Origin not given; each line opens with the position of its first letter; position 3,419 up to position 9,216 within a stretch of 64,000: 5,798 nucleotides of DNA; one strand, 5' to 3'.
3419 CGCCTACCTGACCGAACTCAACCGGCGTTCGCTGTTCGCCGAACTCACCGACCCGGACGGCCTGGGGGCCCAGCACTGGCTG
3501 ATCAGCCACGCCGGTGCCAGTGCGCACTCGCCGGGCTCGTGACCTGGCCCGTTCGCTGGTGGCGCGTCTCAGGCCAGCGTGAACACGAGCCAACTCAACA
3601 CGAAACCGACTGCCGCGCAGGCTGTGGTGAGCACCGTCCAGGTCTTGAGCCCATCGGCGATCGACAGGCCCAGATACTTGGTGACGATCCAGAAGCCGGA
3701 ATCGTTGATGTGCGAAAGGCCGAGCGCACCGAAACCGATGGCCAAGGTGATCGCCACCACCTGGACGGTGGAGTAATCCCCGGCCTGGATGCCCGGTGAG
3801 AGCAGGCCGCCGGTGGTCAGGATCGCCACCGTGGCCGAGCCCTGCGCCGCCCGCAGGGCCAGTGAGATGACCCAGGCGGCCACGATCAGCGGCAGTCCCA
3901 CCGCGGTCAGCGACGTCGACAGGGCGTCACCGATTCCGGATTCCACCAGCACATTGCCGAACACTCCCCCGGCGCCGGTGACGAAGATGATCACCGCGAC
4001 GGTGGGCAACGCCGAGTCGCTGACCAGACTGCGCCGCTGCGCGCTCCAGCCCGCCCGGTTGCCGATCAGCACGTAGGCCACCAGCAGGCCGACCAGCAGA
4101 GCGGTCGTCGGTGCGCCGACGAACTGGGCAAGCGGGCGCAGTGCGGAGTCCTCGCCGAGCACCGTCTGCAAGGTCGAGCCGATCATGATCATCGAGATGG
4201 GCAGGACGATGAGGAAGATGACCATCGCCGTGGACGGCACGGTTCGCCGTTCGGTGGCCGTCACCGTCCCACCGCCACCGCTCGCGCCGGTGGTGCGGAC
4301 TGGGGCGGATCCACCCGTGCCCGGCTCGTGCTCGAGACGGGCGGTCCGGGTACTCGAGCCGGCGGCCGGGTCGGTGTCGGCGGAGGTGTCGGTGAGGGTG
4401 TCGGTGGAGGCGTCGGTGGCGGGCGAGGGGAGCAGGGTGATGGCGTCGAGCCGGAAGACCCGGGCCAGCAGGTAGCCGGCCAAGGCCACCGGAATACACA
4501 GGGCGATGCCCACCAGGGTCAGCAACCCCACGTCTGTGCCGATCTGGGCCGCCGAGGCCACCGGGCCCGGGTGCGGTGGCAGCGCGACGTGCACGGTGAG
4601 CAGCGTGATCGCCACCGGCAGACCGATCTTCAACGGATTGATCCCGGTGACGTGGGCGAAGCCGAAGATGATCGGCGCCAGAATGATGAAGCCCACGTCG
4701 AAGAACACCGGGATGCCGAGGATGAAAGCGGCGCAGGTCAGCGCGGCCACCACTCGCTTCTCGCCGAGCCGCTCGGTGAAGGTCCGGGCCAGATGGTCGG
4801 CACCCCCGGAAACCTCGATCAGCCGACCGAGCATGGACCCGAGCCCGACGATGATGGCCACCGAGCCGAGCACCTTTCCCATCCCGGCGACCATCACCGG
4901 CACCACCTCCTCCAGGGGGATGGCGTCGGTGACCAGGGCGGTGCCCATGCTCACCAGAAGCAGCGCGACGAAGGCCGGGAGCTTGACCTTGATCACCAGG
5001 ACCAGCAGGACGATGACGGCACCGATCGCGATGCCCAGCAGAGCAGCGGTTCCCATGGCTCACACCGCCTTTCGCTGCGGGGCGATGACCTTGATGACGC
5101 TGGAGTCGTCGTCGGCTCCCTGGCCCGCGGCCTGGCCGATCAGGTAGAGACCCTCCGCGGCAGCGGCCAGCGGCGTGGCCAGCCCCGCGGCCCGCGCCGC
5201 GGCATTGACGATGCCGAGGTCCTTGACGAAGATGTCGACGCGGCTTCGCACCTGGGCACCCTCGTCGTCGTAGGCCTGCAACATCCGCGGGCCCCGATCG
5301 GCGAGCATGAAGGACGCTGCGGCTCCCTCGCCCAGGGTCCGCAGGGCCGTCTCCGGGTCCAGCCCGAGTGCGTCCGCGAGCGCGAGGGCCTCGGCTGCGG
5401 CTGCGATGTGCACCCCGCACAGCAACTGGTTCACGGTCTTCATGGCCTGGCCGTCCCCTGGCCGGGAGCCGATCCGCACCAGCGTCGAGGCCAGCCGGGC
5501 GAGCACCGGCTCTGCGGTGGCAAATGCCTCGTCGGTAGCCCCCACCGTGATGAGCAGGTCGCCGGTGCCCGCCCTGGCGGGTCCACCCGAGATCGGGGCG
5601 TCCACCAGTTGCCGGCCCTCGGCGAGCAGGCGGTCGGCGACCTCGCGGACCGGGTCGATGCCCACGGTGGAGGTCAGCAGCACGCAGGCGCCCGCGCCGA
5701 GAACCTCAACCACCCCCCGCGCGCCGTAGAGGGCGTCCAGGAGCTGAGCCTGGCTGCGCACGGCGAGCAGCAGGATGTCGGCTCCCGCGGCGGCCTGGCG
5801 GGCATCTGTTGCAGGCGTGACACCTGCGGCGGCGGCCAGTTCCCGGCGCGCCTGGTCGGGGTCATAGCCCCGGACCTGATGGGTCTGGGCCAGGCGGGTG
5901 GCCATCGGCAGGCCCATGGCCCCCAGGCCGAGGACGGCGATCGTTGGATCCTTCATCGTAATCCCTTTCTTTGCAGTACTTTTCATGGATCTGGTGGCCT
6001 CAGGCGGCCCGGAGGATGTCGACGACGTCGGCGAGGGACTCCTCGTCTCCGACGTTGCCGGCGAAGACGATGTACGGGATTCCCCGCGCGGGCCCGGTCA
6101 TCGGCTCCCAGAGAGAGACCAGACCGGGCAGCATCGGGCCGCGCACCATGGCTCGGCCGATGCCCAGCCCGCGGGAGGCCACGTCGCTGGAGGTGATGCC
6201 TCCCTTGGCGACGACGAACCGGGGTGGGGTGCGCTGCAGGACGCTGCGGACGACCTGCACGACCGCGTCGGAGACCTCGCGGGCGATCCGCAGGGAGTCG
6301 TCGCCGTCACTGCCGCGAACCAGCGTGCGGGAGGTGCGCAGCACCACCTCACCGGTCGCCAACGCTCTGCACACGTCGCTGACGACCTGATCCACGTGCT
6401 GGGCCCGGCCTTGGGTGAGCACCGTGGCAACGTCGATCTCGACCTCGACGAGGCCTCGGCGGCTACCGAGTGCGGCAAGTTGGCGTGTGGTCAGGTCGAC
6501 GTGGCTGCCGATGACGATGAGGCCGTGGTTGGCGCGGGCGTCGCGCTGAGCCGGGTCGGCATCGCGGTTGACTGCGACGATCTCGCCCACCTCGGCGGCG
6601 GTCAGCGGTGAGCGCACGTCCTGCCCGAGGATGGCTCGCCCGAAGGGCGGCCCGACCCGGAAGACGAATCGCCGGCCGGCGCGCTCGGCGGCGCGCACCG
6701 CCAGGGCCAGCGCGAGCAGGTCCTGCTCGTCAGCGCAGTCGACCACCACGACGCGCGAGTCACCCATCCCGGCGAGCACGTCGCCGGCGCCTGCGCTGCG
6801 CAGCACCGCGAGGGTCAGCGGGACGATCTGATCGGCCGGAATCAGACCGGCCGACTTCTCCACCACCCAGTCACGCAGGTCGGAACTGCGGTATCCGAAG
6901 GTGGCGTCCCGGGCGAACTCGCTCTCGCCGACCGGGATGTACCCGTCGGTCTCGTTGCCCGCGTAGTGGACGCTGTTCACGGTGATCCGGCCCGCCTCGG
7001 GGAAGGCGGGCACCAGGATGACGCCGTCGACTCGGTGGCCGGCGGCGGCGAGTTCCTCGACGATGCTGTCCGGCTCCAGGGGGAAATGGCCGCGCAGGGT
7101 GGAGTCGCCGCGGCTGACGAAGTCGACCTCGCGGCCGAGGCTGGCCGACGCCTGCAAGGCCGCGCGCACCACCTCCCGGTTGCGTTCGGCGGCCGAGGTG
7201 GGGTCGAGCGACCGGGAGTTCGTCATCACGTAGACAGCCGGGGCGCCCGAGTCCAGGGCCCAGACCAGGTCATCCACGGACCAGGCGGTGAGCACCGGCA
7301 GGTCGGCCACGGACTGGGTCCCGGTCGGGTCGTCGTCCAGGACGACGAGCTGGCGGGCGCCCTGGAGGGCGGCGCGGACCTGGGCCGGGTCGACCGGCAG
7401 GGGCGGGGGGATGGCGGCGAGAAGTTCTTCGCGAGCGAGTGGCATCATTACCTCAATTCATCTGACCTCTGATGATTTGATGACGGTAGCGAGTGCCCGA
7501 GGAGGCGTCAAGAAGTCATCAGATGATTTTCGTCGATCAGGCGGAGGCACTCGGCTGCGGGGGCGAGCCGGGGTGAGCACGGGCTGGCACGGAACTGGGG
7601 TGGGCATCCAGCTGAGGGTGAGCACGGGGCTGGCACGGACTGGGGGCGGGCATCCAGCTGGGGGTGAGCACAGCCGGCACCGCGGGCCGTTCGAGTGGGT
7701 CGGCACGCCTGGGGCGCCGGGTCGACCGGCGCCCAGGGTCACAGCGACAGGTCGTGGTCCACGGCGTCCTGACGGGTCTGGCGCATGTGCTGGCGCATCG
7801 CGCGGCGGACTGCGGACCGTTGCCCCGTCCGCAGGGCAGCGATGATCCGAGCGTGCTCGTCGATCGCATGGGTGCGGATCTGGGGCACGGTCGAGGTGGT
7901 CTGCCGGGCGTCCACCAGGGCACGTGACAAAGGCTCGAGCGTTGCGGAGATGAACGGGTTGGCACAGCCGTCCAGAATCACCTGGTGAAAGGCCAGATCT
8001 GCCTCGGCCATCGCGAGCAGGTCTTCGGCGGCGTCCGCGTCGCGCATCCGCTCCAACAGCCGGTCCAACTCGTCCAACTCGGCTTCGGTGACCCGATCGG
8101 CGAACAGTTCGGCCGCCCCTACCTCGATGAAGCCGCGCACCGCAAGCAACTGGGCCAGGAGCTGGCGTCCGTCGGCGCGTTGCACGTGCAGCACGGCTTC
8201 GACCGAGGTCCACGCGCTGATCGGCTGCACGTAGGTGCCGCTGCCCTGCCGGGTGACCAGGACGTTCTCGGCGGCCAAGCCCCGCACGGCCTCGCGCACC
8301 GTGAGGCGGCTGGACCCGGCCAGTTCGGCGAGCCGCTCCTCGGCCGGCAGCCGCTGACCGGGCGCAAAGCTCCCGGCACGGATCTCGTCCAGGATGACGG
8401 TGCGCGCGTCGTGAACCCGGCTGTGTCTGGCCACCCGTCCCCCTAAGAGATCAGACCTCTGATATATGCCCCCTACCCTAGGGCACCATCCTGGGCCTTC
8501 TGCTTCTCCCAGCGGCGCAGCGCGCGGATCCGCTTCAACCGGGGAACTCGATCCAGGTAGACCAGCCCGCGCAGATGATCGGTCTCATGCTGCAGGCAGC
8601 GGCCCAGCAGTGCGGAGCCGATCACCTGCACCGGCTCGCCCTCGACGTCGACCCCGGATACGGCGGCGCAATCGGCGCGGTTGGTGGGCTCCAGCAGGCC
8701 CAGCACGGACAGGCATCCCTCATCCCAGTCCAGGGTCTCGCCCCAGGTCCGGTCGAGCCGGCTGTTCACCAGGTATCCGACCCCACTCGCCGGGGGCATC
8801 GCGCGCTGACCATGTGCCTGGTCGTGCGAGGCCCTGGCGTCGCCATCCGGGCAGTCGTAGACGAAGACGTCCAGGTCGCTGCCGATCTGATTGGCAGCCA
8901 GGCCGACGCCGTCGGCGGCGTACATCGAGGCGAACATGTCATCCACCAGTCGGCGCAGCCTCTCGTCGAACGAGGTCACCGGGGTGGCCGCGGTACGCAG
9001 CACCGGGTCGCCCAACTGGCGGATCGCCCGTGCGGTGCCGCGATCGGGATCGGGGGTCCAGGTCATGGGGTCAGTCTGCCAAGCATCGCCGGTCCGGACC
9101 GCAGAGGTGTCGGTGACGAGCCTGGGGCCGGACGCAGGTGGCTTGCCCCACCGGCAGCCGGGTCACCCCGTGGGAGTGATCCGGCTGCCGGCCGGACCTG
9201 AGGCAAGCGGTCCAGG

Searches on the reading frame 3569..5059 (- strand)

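Call 69: search_protein_families(library=pfam, proteins=[window:3569-5059:-], max_evalue=0.0001)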
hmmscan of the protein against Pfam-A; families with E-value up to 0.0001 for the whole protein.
window:3569-5059:- (496 aa): 1 family
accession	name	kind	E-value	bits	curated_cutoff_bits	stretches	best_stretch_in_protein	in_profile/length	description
PF02447.22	GntP_permease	-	3.9e-124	415.2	22.5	2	269-492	216-437/440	GntP family permease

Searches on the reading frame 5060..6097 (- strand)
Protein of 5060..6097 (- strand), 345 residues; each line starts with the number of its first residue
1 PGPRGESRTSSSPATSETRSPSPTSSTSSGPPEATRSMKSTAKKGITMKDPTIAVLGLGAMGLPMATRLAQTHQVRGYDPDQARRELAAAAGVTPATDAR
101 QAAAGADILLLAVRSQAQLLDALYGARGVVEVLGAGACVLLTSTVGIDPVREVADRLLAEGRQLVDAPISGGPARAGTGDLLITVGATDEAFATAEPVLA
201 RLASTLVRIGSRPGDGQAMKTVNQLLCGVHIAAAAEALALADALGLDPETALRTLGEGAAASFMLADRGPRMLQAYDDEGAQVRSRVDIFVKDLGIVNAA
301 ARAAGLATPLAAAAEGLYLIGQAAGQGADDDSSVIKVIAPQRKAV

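Call 69: search_protein_families(library=pfam, proteins=[window:5060-6097:-], max_evalue=0.0001)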
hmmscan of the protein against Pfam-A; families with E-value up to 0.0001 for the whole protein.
window:5060-6097:- (345 aa): 3 families
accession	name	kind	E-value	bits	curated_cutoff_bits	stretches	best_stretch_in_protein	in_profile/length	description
PF03446.21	NAD_binding_2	-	7.5e-33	114.3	21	1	52-207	1-157/161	NAD binding domain of 6-phosphogluconate dehydrogenase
PF14833.11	NAD_binding_11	-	6.2e-31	107.6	30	1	214-338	1-122/122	NAD-binding of NADP-dependent 3-hydroxyisobutyrate dehydrogenase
PF03807.23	F420_oxidored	-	4.1e-08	34.1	21.6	1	52-116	1-70/94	NADP oxidoreductase coenzyme F420-dependent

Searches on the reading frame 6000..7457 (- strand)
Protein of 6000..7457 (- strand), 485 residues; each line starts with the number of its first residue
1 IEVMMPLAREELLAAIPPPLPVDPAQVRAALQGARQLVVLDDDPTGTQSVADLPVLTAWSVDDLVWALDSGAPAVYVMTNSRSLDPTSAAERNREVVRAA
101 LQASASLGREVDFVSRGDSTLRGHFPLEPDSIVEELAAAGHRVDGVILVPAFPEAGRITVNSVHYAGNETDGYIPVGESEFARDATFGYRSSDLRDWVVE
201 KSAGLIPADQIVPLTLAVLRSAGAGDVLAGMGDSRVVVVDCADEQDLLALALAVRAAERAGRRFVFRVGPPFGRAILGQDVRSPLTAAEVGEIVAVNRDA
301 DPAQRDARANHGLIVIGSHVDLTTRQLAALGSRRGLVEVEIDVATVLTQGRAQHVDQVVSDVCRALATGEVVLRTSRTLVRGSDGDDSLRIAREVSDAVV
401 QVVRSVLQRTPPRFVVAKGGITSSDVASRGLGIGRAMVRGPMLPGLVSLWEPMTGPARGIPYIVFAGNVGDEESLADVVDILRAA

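Call 69: search_protein_families(library=pfam, proteins=[window:6000-7457:-], max_evalue=0.0001)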
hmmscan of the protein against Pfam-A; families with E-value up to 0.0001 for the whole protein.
window:6000-7457:- (485 aa): 2 families
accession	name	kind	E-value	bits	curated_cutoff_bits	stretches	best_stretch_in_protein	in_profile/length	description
PF07005.16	SBD_N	-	5.9e-51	173.9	25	1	37-275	1-229/230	Sugar-binding N-terminal domain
PF17042.10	NBD_C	-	3.2e-33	116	28.3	1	313-475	1-168/168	Nucleotide-binding C-terminal domain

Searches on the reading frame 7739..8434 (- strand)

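Call 50: search_protein_families(library=pfam, proteins=[window:7739-8434:-], max_evalue=0.001)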
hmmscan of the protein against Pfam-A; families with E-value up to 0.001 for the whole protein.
window:7739-8434:- (231 aa): 2 families
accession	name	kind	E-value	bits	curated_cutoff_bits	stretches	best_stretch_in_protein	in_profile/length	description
PF07729.17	FCD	-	7e-28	98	24.3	1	95-218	1-124/125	FCD domain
PF00392.27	GntR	-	5.5e-16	58.4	27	1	14-69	9-64/64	Bacterial regulatory proteins, gntR family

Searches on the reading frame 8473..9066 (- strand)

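Call 50: search_protein_families(library=pfam, proteins=[window:8473-9066:-], max_evalue=0.001)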
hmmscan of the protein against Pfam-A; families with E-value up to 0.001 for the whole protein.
window:8473-9066:- (197 aa): 1 family
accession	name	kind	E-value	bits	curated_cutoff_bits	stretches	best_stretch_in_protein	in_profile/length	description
PF01327.26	Pep_deformylase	-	6.2e-39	133.5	22.8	1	13-179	2-155/156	Polypeptide deformylase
